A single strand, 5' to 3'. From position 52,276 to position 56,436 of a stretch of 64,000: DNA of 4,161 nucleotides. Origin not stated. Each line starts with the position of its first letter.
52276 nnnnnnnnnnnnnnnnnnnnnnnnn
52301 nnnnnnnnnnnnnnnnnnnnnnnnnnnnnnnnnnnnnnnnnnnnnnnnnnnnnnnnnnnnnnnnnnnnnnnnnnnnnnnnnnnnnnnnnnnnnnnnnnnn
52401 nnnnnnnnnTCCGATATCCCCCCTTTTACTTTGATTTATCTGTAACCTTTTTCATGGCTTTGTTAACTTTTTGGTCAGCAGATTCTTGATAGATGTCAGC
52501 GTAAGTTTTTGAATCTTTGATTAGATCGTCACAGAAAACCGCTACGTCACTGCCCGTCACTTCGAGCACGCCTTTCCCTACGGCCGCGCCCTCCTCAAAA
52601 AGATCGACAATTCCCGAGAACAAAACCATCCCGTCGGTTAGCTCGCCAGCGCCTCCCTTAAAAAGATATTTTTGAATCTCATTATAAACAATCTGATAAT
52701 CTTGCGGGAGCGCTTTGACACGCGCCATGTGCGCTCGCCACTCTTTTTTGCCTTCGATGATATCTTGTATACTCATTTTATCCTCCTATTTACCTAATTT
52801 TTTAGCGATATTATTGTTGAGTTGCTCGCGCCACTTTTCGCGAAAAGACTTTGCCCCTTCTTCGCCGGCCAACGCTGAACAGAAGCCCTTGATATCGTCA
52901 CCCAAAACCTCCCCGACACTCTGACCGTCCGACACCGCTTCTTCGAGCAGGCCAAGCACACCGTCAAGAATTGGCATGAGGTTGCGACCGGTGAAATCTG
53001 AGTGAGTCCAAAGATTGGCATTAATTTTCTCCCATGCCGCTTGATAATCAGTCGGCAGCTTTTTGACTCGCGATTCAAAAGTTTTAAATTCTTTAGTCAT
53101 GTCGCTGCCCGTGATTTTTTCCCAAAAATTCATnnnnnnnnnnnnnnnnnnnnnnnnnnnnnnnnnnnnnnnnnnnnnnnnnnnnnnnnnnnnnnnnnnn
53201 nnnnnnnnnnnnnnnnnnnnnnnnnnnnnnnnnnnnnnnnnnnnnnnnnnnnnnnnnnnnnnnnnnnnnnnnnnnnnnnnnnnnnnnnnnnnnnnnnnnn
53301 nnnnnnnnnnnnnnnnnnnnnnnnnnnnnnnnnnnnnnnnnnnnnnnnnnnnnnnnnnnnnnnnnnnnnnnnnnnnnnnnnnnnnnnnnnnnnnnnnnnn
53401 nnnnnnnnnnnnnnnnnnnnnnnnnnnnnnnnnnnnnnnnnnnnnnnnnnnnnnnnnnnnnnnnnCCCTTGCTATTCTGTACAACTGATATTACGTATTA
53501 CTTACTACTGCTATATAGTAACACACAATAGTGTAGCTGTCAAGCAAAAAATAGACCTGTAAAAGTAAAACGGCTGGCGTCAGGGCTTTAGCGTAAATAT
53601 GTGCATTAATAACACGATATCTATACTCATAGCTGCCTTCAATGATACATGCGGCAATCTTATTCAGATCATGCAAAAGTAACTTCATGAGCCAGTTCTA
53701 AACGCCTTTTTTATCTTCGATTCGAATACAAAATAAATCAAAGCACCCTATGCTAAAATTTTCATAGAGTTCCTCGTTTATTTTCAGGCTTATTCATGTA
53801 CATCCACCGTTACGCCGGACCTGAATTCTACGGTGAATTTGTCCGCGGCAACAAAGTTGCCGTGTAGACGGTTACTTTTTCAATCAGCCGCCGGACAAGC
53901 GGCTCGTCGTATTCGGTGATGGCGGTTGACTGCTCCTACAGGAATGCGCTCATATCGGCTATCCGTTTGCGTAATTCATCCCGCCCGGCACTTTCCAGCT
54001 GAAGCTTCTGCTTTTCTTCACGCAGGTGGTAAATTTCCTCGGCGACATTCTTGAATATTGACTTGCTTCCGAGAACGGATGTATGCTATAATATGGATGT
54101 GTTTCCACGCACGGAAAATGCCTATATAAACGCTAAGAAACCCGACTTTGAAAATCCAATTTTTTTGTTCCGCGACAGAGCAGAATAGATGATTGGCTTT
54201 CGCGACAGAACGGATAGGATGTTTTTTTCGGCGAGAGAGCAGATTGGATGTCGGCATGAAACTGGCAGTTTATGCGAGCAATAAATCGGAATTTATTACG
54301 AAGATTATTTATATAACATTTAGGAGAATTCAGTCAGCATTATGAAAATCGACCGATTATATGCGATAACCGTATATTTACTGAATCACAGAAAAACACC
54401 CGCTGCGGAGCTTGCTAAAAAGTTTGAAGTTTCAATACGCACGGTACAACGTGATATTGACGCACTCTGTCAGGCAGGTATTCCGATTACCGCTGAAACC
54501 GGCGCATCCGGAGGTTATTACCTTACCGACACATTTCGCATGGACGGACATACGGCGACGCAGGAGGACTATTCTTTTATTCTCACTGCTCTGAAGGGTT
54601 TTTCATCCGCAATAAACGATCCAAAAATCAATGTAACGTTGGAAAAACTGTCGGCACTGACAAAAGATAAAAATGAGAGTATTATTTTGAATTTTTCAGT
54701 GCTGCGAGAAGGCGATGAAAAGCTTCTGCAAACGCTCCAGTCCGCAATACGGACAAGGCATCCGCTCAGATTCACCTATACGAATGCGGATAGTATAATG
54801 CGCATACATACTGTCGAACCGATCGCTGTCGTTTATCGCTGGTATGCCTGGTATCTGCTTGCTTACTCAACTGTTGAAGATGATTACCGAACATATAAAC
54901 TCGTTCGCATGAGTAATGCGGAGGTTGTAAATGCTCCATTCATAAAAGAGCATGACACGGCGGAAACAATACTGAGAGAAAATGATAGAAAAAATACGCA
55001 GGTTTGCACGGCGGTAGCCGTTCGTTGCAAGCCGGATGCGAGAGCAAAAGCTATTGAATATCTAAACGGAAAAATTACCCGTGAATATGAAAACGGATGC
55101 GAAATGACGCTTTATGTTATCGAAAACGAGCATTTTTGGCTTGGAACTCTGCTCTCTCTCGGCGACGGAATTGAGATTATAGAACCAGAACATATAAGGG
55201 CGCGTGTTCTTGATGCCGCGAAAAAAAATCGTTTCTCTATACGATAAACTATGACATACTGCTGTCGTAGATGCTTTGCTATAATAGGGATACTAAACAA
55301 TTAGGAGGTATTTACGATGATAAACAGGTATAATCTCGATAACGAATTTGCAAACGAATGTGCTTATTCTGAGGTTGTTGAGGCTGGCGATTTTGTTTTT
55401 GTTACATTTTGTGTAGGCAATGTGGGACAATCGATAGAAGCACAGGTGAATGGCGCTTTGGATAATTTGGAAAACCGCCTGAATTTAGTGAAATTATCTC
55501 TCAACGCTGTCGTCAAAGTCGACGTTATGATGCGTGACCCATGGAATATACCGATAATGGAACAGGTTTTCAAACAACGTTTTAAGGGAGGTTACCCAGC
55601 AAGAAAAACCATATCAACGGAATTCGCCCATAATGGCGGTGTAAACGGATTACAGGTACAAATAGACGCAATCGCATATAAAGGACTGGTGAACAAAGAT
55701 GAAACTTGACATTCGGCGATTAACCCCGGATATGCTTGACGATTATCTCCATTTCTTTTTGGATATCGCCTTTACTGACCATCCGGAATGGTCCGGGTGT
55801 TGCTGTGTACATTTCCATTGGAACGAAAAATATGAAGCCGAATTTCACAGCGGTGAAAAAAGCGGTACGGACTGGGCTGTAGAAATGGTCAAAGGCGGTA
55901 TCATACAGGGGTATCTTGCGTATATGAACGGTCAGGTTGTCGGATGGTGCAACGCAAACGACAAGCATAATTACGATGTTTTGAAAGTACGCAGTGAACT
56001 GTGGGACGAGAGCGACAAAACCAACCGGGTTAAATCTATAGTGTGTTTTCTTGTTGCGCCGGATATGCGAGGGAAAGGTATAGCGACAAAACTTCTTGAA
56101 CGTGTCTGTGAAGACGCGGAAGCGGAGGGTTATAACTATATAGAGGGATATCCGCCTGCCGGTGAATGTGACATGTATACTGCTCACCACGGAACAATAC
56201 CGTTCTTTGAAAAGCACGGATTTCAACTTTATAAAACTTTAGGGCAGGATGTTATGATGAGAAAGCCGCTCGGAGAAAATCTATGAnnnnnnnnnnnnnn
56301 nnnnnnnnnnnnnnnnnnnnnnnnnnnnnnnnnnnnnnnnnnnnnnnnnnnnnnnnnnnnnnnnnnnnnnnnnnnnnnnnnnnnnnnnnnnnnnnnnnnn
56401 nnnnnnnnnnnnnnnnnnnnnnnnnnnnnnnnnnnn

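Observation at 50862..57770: Three decayed serine-recombinase 3' ends with shared att-like flanks: serial integration hotspot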

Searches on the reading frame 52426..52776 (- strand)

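Call 12: search_protein_families(library=pfam, proteins=[window:52426-52776:-], max_evalue=0.01)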
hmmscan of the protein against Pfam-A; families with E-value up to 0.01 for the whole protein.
window:52426-52776:- (116 aa): 1 family
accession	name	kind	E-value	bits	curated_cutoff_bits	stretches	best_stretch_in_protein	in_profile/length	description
PF06304.16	DUF1048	-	2.4e-38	131.1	29.6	1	5-104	2-101/102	Protein of unknown function (DUF1048)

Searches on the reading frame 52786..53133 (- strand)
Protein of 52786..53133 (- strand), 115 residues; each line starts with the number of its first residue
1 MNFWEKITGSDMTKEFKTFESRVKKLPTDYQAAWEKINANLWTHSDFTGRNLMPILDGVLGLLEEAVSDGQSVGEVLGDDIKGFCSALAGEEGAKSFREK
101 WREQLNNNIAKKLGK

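Call 62: search_protein_families(library=pfam, proteins=[window:52786-53133:-], max_evalue=0.001)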
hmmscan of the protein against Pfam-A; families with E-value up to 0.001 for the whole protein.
window:52786-53133:- (115 aa): 1 family
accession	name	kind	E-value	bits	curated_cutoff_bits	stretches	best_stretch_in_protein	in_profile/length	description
PF06304.16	DUF1048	-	4.9e-37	126.9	29.6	1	8-109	2-101/102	Protein of unknown function (DUF1048)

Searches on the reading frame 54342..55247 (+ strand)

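Call 12: search_protein_families(library=pfam, proteins=[window:54342-55247:+], max_evalue=0.01)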
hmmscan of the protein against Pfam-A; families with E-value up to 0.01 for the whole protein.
window:54342-55247:+ (301 aa): 7 families
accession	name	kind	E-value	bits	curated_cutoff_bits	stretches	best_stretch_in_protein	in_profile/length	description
PF13280.12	WYL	-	4.6e-17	62.2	21.8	1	128-195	2-70/70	WYL domain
PF08279.18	HTH_11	-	3e-13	49.9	25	1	5-59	1-54/55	HTH domain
PF25583.1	WCX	-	3.6e-08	34.1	23.9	1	225-295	5-74/76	WCX domain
PF19187.6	HTH_PafC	-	2.4e-05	24.6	32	1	3-48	3-48/115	PafC helix-turn-helix domain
PF08220.18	HTH_DeoR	-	0.0002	21.5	21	1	5-47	1-43/57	DeoR-like helix-turn-helix domain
PF13730.12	HTH_36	-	0.0055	16.9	25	0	23-47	30-54/55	Helix-turn-helix domain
PF05043.19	Mga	-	0.0065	17.5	21.1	0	7-42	19-54/87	Mga helix-turn-helix domain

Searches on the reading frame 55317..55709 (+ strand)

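Call 12: search_protein_families(library=pfam, proteins=[window:55317-55709:+], max_evalue=0.01)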
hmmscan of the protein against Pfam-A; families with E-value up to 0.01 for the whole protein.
window:55317-55709:+ (130 aa): 1 family
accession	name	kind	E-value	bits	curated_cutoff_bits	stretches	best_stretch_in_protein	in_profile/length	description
PF01042.26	Ribonuc_L-PSP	-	1e-09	38.8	27.3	1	10-121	4-120/121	Endoribonuclease L-PSP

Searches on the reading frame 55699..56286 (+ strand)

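Call 12: search_protein_families(library=pfam, proteins=[window:55699-56286:+], max_evalue=0.01)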
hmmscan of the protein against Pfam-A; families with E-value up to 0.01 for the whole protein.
window:55699-56286:+ (195 aa): 6 families
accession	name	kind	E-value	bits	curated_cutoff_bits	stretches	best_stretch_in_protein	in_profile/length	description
PF00583.31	Acetyltransf_1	-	1.1e-11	45.5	20.7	1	70-175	34-116/116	Acetyltransferase (GNAT) family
PF13508.13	Acetyltransf_7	-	3.6e-11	43.7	27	1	72-176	6-83/84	Acetyltransferase (GNAT) domain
PF13673.13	Acetyltransf_10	-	6.2e-06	26.6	23.6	1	113-147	53-87/128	Acetyltransferase (GNAT) domain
PF13527.13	Acetyltransf_9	-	9.8e-05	22.8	25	1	107-152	68-113/127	Acetyltransferase (GNAT) domain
PF14542.12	Acetyltransf_CG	-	0.0003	21.3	30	1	118-145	31-58/80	GCN5-related N-acetyl-transferase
PF13302.13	Acetyltransf_3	-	0.0033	18.6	25.4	1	3-175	2-137/138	Acetyltransferase (GNAT) domain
